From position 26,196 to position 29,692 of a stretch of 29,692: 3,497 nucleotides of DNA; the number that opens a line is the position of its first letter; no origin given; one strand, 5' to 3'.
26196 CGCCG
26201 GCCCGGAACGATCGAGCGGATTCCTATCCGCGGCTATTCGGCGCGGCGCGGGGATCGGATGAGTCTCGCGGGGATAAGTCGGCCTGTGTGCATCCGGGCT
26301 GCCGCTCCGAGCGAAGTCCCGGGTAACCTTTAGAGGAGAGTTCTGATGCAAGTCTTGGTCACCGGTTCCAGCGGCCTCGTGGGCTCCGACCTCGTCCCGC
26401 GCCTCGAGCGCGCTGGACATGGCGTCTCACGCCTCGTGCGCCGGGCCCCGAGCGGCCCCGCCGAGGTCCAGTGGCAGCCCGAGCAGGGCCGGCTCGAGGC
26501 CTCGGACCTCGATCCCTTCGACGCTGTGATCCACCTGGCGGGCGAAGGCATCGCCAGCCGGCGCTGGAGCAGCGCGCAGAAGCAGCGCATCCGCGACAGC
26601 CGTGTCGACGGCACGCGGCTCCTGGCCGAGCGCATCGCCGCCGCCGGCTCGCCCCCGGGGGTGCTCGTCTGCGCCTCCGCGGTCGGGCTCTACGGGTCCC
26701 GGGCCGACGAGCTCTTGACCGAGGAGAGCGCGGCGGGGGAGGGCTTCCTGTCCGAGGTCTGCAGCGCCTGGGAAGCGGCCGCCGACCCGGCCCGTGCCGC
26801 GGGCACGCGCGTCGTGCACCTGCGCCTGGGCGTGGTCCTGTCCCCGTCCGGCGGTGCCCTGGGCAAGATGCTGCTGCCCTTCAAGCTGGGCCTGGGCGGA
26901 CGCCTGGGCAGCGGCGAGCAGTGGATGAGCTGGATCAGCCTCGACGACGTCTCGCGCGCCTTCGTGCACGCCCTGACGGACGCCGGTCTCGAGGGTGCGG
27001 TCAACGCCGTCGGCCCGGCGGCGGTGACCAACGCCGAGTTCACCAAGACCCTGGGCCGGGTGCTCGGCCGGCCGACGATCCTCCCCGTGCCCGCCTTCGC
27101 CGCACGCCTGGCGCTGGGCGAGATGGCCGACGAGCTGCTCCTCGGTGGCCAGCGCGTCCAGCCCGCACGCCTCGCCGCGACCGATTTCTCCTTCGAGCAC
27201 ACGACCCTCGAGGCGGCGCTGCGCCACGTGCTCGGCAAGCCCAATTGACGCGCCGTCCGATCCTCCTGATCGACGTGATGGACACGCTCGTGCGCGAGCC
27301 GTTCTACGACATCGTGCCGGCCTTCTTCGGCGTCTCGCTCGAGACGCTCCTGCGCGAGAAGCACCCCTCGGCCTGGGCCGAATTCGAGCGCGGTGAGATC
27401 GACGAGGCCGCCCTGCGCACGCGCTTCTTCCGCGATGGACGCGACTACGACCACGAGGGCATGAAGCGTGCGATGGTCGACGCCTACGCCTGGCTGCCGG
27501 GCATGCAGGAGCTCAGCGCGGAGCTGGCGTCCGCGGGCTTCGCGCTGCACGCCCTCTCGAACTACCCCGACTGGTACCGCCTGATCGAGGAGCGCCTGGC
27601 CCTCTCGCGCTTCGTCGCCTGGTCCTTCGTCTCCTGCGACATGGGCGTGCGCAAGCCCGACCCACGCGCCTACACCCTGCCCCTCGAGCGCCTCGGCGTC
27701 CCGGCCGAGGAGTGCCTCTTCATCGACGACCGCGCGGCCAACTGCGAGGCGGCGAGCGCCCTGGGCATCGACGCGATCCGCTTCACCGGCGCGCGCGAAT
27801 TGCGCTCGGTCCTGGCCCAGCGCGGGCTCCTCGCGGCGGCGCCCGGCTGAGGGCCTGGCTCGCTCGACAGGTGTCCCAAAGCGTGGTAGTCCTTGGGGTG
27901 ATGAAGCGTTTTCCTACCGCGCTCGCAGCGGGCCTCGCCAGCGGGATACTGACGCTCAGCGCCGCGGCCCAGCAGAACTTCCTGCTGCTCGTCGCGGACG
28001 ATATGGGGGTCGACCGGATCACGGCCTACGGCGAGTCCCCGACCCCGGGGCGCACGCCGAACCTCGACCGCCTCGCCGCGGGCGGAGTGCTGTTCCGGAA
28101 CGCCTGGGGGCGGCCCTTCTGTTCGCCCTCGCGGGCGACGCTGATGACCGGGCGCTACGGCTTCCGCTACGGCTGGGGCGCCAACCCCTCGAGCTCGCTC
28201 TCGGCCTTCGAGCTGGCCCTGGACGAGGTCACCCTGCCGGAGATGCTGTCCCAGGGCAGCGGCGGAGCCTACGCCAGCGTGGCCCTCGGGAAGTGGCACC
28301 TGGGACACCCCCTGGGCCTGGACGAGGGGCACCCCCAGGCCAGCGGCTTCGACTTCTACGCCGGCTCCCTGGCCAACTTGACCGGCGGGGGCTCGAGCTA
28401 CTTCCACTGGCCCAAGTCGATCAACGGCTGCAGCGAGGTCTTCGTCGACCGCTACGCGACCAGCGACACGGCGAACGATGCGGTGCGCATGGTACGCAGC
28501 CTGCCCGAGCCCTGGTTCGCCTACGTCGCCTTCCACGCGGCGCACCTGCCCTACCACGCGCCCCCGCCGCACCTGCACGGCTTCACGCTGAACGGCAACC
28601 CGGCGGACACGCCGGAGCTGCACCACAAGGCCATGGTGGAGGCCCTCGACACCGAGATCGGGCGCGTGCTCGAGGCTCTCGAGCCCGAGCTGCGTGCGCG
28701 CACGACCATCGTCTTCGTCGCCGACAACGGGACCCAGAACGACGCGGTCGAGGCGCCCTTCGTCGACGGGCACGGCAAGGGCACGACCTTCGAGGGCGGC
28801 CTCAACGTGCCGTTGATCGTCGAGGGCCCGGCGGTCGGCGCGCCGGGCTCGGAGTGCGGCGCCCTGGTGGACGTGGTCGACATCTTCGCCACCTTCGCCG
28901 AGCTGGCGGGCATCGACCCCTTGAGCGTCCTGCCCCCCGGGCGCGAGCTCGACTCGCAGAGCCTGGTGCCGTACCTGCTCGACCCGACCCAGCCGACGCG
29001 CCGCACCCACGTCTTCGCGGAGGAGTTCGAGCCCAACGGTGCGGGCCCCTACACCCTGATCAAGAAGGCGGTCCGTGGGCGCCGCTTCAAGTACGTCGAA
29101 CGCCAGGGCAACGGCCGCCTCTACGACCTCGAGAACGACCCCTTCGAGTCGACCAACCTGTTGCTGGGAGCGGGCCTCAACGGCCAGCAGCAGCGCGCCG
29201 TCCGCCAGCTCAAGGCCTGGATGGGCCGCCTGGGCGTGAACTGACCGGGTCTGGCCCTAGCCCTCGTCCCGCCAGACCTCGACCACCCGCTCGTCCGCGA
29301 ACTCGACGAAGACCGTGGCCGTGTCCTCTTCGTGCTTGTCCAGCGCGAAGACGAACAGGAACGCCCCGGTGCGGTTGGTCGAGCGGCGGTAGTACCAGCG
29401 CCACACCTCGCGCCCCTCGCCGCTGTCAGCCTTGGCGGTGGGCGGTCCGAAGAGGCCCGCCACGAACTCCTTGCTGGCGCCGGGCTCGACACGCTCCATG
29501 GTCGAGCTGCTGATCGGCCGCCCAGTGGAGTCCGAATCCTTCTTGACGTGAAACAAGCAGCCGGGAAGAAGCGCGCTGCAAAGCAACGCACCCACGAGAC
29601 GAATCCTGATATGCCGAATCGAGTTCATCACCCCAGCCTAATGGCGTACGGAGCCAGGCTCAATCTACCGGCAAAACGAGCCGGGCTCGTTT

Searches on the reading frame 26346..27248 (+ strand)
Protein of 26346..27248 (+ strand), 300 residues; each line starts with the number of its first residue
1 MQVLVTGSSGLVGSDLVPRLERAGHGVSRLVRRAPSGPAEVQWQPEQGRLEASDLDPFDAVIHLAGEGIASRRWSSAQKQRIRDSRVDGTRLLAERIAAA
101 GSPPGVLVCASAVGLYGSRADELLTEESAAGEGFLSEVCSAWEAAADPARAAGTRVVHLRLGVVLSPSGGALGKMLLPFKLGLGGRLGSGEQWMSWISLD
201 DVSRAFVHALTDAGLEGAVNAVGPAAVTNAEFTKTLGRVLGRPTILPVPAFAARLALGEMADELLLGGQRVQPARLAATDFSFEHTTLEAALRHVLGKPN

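Call 12: search_protein_families(library=pfam, proteins=[window:26346-27248:+], max_evalue=0.001)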
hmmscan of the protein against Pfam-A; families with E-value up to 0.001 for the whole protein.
window:26346-27248:+ (300 aa): 3 families
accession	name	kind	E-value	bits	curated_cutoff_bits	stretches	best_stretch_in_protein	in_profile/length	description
PF08338.16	DUF1731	-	1.8e-20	72.8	27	1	248-295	1-47/47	Domain of unknown function (DUF1731)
PF01370.27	Epimerase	-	3.2e-20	73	20.9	1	3-214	1-231/240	NAD dependent epimerase/dehydratase family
PF16363.11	GDP_Man_Dehyd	-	0.00012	22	27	0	4-127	1-144/332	GDP-mannose 4,6 dehydratase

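Call 59: search_protein_families(library=ncbifam, proteins=[window:26346-27248:+], max_evalue=0.00001)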
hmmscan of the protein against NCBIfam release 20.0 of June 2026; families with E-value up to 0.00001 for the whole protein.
window:26346-27248:+ (300 aa): 4 families
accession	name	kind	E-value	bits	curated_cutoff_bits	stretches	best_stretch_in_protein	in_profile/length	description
TIGR01777.1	yfcH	hypoth_equivalog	1.1e-100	337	207.35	1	3-292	1-292/292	TIGR01777 family oxidoreductase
NF050030.1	thlkprotThyD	equivalog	1e-79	267.9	400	1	1-296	1-305/305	thylakoid membrane protein ThyD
TIGR03466.1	HpnA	hypoth_equivalog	2e-06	26.9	367.65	1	1-127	1-128/327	hopanoid-associated sugar epimerase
NF004520.0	PRK05865.1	equivalog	2.1e-06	25.9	1509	1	1-252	1-217/854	sugar epimerase family protein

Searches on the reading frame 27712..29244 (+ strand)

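Call 12: search_protein_families(library=pfam, proteins=[window:27712-29244:+], max_evalue=0.001)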
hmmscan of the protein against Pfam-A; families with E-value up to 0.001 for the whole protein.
window:27712-29244:+ (510 aa): 3 families
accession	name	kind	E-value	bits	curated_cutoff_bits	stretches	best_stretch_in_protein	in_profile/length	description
PF00884.28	Sulfatase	-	7.4e-35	121.1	25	1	88-401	1-301/301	Sulfatase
PF16347.10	SGSH_C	-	9.7e-08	32.7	29.3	1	358-487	10-135/154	N-sulphoglucosamine sulphohydrolase, C-terminal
PF01663.27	Phosphodiest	-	2.5e-05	24.5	23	0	300-342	181-222/342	Type I phosphodiesterase / nucleotide pyrophosphatase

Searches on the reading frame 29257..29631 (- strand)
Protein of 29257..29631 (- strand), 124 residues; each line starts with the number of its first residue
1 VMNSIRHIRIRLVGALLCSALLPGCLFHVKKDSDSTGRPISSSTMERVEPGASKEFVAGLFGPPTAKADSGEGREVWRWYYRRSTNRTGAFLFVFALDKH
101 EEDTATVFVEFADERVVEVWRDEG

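Call 12: search_protein_families(library=pfam, proteins=[window:29257-29631:-], max_evalue=0.001)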
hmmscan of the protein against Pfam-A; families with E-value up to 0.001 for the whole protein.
window:29257-29631:- (124 aa): 1 family
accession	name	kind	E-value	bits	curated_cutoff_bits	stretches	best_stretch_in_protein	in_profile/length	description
PF04355.18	BamE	-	5.3e-05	23.4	23.2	1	40-119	4-69/71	Outer membrane protein assembly factor BamE domain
